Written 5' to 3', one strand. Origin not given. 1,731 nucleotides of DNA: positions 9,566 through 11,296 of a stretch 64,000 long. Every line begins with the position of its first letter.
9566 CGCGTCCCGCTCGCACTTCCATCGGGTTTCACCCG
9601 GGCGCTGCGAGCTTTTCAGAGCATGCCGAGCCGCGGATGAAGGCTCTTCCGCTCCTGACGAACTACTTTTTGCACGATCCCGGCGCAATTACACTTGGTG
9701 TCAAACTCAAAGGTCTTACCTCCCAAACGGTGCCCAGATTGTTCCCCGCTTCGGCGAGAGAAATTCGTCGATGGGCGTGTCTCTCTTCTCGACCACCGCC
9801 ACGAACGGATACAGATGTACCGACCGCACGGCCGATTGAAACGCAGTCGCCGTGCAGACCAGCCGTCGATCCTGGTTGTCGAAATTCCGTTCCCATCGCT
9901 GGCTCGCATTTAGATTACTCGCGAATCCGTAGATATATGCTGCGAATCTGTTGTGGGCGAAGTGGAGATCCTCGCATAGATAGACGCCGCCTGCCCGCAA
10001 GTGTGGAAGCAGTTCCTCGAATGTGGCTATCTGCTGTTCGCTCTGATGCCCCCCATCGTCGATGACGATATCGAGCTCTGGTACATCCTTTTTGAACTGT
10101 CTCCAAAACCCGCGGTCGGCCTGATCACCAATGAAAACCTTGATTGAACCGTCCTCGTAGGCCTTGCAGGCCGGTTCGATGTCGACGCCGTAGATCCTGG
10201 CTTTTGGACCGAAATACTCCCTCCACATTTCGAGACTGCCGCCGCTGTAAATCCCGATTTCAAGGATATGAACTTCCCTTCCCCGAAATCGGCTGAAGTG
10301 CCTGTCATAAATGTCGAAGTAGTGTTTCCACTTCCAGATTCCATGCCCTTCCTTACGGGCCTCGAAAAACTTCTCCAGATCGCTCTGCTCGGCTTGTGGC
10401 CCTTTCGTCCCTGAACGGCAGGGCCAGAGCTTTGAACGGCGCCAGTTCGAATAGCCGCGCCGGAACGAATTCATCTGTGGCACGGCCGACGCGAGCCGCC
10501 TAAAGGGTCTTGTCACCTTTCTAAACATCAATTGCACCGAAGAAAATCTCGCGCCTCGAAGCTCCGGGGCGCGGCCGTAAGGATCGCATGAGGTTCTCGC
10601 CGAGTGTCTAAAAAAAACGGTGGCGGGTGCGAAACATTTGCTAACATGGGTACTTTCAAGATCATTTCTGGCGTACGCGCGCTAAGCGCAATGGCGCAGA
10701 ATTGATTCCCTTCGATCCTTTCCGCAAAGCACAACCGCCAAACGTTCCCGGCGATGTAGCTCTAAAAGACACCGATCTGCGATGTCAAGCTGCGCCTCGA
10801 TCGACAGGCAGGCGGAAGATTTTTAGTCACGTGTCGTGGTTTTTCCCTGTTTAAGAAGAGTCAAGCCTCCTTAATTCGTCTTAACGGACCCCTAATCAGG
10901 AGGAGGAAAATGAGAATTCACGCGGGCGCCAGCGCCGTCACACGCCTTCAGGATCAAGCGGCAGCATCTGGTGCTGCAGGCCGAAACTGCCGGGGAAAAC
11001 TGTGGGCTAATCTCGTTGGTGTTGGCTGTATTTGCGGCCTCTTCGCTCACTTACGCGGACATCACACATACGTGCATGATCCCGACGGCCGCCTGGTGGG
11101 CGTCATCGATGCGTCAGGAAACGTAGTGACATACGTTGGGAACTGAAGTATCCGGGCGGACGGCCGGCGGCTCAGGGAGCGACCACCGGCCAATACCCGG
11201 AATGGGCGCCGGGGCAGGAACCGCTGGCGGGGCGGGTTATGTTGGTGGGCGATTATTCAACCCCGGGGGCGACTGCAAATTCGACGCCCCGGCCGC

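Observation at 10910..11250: YD-repeat ORF terminates exactly at the start of the conserved block; module 1 continues in a different frame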

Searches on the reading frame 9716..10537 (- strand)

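Call 10: search_protein_families(library=pfam, proteins=[window:9716-10537:-], max_evalue=1)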
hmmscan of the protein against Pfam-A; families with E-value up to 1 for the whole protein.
window:9716-10537:- (273 aa): 3 families
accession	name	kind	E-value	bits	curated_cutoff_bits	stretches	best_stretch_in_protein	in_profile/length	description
PF13578.12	Methyltransf_24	-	5.4e-07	30.9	26.3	1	92-190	1-104/105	Methyltransferase domain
PF14488.12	DUF4434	-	0.037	14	30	1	128-202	73-147/283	Domain of unknown function (DUF4434)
PF13649.12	Methyltransf_25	-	0.11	13.7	27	1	91-184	1-97/97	Methyltransferase domain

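Call 11: search_protein_families(library=ncbifam, proteins=[window:9716-10537:-], max_evalue=1)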
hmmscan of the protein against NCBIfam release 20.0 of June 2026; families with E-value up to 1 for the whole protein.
window:9716-10537:- (273 aa): 2 families
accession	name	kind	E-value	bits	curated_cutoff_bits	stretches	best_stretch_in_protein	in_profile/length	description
TIGR04371.1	methyltran_NanM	subfamily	0.17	11.4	44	1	89-124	151-185/273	putative sugar O-methyltransferase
TIGR00438.1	rrmJ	equivalog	0.18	11.3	300.15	1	90-162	35-106/188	23S rRNA (uridine(2552)-2'-O)-methyltransferase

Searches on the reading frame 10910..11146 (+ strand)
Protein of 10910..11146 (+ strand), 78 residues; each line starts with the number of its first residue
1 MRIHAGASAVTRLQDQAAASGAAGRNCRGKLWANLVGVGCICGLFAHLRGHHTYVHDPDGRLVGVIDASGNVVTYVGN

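Call 10: search_protein_families(library=pfam, proteins=[window:10910-11146:+], max_evalue=1)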
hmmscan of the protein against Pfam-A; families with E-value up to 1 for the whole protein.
window:10910-11146:+ (78 aa): 2 families
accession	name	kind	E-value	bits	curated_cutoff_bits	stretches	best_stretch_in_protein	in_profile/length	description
PF05593.20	RHS_repeat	-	0.00095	20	22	1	56-75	1-20/38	RHS Repeat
PF09142.17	TruB_C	-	0.026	14.6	28.7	1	53-70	29-46/56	tRNA Pseudouridine synthase II, C terminal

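Call 11: search_protein_families(library=ncbifam, proteins=[window:10910-11146:+], max_evalue=1)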
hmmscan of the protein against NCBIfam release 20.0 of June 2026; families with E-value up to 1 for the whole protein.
window:10910-11146:+ (78 aa): 1 family
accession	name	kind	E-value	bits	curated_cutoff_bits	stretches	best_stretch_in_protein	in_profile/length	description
TIGR01643.1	YD_repeat_2x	repeat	0.0023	18.4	15.8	1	56-75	1-20/42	YD repeat-containing protein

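Call 19: find_homologous_proteins(query=window:10910-11143:+, max_evalue=0.01)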
Query window:10910-11143:+ (78 aa): 1 proteins with E <= 0.01 among 4 candidates.
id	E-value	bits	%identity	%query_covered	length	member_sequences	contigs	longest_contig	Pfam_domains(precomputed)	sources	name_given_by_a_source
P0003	1.2e-45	170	100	100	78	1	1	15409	-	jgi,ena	-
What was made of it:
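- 10910..11146 (+): 78-aa ORF. The N-terminal 48 aa have no detectable relatives. The C-terminus is one RHS/YD repeat. The stop lies inside the block. The only match among 5.8 billion proteins is itself (call 19).
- On Programmed -1 ribosomal frameshift site: The upstream ORF has no homologue (call 19).
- The ORF has no homologues (call 19).
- Tried and rejected: Homologue search with the 78-aa ORF returned only itself (call 19).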
